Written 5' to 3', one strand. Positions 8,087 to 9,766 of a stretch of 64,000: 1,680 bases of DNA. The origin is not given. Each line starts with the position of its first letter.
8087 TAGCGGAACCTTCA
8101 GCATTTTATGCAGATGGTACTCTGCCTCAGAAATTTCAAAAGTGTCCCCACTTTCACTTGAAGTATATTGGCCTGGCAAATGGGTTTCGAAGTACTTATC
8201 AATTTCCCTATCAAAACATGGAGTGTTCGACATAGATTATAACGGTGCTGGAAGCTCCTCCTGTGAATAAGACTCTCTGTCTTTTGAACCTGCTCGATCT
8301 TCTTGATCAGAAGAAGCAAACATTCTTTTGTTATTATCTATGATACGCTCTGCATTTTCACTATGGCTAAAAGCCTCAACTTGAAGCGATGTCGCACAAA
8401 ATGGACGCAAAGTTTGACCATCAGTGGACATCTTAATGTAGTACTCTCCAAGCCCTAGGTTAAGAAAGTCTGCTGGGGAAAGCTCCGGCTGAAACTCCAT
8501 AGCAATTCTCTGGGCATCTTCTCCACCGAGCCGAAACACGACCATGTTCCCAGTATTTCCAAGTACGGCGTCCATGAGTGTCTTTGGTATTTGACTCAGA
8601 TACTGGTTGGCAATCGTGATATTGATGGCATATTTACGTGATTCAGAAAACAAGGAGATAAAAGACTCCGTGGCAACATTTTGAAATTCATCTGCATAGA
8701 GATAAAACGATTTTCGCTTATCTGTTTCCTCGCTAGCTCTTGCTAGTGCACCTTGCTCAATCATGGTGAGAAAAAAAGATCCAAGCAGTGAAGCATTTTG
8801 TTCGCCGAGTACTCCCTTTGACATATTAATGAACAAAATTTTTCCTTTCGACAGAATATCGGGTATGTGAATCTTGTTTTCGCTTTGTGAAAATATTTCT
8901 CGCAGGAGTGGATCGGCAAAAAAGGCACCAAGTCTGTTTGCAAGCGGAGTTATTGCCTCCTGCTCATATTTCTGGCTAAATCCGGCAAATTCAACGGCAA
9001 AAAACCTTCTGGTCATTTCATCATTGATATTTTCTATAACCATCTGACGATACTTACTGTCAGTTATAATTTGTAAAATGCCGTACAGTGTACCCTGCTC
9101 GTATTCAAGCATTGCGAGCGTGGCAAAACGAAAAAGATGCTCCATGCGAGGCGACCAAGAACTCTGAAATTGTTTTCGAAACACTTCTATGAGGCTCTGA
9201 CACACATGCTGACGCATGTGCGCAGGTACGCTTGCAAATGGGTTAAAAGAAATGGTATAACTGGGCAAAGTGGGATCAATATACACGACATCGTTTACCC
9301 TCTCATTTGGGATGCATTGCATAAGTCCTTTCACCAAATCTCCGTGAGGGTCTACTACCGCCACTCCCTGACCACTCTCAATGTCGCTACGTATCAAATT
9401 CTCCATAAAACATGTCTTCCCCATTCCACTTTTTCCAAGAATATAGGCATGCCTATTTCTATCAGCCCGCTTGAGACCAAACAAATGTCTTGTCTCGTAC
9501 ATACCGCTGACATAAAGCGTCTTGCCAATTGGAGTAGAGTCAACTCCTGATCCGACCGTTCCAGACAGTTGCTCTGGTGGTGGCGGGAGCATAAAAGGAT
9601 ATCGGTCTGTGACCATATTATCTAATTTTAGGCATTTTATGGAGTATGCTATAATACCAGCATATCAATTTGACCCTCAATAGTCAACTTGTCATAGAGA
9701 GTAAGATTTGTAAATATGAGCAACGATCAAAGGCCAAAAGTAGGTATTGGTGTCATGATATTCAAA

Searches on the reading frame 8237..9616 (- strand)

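Call 35: search_protein_families(library=pfam, proteins=[window:8237-9616:-], max_evalue=0.00001)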
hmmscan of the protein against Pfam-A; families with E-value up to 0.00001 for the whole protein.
window:8237-9616:- (459 aa): 3 families
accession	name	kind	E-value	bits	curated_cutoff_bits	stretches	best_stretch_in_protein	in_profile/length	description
PF10412.15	TrwB_AAD_bind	-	4.7e-08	32.8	20.5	1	53-361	14-308/387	Type IV secretion-system coupling protein DNA-binding domain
PF01935.23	DUF87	-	1.1e-07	32.6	23.2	1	54-131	23-101/220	Helicase HerA, central domain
PF02534.20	T4SS-DNA_transf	-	1.4e-07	31.2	20.1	1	35-345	33-346/468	Type IV secretory system Conjugative DNA transfer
